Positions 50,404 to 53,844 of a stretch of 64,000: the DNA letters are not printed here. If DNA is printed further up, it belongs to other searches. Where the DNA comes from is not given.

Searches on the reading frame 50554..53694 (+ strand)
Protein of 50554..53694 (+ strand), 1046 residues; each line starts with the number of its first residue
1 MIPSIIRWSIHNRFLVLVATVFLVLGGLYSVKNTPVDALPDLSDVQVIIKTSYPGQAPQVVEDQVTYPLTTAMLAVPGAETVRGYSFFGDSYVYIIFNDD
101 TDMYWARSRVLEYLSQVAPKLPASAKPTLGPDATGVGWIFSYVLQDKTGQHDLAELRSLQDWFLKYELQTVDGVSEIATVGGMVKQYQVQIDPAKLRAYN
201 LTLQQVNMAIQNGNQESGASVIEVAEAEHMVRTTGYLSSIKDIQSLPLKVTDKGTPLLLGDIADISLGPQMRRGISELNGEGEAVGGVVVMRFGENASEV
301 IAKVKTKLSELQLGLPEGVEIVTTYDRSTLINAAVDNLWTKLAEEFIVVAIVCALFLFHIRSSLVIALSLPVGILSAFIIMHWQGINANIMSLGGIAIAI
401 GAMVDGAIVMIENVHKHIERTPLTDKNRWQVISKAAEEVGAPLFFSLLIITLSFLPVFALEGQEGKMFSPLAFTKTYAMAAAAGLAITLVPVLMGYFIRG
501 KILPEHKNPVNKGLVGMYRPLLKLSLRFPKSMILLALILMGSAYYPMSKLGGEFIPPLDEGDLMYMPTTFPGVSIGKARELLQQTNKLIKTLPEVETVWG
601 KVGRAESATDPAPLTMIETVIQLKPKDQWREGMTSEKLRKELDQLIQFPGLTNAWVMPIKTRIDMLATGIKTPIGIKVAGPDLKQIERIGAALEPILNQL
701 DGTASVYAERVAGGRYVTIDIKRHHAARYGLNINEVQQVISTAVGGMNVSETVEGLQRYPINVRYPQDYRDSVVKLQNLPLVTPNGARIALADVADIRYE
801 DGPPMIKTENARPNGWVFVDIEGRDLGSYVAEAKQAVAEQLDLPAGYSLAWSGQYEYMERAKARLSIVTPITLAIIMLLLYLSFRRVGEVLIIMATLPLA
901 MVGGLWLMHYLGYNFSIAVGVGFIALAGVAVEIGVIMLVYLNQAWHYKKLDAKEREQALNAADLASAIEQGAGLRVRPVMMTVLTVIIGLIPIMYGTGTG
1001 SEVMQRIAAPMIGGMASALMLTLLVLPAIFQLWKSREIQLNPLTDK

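Call 7: search_protein_families(library=pfam, proteins=[window:50554-53694:+], max_evalue=0.001)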
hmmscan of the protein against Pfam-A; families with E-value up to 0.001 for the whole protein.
window:50554-53694:+ (1046 aa): 1 family
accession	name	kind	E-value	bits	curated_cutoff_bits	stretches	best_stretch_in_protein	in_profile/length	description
PF00873.25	ACR_tran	-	5.8e-242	806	28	1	5-1032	1-1019/1021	AcrB/AcrD/AcrF family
